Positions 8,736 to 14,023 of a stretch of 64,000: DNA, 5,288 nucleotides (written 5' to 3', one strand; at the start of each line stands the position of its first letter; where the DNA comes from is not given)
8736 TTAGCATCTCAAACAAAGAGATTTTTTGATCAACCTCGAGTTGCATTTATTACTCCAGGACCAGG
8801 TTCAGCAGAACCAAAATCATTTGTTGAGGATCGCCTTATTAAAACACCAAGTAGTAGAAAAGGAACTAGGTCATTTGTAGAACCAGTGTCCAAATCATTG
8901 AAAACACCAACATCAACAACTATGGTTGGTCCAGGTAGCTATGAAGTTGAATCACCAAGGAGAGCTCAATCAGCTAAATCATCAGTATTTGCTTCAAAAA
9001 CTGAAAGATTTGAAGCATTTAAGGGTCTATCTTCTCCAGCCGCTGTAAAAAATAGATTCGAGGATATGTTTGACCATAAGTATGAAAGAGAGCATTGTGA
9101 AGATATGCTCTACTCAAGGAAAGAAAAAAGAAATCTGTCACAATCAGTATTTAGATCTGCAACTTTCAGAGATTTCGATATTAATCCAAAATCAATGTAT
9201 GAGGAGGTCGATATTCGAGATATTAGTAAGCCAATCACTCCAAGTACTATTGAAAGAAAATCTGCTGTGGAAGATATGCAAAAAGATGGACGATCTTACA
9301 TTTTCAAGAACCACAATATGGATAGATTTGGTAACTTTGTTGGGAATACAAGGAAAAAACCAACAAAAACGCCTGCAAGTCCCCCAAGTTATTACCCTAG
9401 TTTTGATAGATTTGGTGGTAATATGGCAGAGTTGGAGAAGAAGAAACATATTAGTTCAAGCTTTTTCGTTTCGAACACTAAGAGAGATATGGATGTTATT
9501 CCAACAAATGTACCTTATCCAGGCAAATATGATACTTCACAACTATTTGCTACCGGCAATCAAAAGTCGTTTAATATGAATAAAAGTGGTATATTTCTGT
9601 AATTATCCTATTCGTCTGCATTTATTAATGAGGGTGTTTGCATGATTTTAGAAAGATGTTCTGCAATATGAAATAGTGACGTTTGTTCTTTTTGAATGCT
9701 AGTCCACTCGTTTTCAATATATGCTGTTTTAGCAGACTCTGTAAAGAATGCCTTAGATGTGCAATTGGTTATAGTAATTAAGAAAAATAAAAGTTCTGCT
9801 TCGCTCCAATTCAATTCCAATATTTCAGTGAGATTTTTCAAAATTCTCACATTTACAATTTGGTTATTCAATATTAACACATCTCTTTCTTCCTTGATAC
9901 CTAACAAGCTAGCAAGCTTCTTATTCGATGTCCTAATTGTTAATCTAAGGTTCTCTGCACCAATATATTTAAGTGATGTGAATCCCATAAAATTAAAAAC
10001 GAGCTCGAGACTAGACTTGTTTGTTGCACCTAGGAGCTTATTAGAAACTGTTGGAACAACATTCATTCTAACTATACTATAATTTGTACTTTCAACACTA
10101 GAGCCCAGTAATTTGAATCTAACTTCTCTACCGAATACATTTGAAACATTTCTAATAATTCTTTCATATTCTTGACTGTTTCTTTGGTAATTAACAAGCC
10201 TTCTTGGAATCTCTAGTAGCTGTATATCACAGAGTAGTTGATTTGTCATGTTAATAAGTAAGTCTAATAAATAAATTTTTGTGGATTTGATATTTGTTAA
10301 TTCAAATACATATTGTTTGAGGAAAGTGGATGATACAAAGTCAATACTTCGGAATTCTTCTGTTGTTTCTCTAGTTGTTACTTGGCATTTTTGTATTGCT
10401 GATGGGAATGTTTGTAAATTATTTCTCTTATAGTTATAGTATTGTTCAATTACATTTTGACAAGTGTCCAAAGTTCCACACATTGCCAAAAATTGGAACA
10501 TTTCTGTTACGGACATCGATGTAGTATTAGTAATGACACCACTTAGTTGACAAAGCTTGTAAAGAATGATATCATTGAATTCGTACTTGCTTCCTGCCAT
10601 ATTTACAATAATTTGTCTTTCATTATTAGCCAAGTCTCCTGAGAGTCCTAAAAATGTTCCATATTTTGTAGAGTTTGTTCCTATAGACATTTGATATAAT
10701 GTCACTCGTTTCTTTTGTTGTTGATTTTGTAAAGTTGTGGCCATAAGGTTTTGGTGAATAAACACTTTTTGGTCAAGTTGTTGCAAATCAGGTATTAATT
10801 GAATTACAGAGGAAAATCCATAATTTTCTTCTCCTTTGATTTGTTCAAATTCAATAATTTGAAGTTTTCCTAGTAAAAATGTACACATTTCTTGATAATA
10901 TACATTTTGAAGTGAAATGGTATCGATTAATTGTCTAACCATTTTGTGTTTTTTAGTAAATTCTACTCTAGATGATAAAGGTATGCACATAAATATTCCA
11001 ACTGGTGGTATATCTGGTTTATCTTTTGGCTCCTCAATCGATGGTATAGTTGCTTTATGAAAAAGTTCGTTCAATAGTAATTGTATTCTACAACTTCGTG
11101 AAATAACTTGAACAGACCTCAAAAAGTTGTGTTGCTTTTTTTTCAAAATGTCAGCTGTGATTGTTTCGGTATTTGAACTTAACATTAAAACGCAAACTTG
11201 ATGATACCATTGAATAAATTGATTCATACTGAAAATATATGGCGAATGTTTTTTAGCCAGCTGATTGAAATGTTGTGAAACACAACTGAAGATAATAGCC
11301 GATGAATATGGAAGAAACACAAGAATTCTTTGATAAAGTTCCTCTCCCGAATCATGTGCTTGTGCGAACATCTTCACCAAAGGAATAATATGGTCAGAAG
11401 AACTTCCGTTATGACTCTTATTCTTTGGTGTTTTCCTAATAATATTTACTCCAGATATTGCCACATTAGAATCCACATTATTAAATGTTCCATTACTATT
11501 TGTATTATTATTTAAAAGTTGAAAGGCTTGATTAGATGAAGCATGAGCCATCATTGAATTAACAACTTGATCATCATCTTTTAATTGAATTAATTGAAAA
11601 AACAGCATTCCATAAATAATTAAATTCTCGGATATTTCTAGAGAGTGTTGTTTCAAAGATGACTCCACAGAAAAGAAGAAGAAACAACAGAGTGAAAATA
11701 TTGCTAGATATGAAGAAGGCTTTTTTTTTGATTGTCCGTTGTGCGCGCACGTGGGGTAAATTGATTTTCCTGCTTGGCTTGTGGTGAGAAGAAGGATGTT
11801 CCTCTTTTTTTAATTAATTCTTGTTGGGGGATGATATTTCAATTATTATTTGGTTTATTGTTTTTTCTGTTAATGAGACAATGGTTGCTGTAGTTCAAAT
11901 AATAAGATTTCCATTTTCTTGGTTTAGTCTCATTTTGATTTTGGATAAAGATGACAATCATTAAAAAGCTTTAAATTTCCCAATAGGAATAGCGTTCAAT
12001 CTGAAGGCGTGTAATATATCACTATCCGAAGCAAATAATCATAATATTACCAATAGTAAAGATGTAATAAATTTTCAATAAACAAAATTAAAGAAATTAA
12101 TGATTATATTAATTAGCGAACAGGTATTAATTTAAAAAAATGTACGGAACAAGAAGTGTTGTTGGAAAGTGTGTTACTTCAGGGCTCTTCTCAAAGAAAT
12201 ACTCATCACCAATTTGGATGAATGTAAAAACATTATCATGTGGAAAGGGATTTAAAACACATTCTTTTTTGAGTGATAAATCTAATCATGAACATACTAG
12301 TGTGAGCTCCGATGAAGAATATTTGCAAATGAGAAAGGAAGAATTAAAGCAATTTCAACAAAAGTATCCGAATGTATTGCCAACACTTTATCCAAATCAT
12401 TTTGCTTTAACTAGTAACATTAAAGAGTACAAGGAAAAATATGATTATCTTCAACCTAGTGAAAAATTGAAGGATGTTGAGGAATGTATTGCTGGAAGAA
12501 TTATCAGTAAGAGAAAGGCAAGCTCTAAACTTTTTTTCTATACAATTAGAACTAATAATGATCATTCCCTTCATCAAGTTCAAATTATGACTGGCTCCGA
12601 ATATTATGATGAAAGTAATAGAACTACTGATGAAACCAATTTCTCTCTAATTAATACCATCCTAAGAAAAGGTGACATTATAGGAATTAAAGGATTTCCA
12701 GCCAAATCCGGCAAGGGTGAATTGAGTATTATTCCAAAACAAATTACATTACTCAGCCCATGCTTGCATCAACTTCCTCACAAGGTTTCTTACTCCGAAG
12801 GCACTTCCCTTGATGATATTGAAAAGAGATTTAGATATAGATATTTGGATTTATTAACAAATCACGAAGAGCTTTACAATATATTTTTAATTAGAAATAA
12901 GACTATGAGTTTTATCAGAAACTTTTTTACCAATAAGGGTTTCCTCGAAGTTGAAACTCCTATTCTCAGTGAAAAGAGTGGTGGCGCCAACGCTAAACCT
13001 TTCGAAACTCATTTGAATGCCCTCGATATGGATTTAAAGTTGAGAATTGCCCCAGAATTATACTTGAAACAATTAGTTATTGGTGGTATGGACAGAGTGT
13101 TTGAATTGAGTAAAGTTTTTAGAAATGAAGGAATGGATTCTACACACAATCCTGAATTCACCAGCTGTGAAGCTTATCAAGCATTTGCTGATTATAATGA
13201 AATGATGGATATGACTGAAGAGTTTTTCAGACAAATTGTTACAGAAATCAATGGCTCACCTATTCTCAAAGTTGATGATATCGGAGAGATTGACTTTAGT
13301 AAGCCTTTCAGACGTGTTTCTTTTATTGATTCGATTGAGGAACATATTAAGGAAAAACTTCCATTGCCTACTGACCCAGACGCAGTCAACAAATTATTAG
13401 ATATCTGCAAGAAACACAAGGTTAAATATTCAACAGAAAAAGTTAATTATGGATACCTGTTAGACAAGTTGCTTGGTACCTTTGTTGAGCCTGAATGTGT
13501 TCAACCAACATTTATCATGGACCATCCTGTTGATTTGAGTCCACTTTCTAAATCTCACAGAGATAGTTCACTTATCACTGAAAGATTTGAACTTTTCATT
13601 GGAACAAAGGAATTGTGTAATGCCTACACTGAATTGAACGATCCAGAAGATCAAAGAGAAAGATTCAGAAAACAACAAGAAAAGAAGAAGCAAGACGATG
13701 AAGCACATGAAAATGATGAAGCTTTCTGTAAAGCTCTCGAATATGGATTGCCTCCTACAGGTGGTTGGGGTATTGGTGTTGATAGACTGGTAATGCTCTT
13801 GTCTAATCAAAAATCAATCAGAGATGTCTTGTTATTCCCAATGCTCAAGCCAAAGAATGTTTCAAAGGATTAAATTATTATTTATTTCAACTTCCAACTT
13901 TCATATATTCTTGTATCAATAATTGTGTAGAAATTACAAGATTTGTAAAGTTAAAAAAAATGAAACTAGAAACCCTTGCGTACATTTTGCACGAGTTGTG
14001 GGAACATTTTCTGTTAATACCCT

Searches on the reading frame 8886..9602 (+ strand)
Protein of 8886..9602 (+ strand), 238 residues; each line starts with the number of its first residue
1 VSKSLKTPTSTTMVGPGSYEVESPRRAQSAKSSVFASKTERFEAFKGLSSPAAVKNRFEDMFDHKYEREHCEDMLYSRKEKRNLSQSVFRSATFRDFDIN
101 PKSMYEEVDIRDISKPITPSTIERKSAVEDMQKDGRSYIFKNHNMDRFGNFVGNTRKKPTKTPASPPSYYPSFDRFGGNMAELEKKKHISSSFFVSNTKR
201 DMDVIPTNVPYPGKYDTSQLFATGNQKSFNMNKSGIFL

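Call 76: search_protein_families(library=pfam, proteins=[window:8886-9602:+], max_evalue=0.1)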
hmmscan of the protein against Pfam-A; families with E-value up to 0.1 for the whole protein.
window:8886-9602:+ (238 aa): 1 family
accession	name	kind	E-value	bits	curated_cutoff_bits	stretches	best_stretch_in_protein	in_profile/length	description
PF07004.17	SHIPPO-rpt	-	0.00027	22.3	20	1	14-42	2-33/33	Sperm-tail PG-rich repeat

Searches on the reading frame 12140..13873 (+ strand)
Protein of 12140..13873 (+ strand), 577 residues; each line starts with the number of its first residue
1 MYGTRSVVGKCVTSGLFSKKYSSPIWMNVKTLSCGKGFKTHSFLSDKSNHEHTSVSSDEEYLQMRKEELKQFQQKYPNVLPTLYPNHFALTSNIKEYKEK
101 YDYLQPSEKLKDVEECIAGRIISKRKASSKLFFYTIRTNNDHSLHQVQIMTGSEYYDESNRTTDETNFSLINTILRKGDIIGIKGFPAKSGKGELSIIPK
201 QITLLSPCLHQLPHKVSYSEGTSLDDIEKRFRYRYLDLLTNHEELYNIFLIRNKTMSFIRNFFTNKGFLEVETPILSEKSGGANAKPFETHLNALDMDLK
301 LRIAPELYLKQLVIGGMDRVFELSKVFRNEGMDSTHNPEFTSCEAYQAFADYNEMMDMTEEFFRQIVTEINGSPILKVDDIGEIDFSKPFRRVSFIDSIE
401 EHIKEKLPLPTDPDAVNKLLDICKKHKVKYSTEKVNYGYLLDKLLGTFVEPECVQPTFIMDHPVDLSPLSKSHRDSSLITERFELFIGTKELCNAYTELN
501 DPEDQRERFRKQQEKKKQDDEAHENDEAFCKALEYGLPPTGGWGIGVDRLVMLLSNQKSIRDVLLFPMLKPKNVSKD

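Call 8: search_protein_families(library=pfam, proteins=[window:12140-13873:+], max_evalue=0.01)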
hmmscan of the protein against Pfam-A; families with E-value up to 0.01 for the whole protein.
window:12140-13873:+ (577 aa): 3 families
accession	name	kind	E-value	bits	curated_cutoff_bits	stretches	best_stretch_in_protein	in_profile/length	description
PF00152.25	tRNA-synt_2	-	1.3e-93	313.9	25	1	227-569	2-307/308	tRNA synthetases class II (D, K and N)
PF01409.25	tRNA-synt_2d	-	1.3e-07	31.8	19.8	1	319-366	104-153/246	tRNA synthetases class II core domain (F)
PF01336.31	tRNA_anti-codon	-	4.3e-06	27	27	1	117-205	3-75/75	OB-fold nucleic acid binding domain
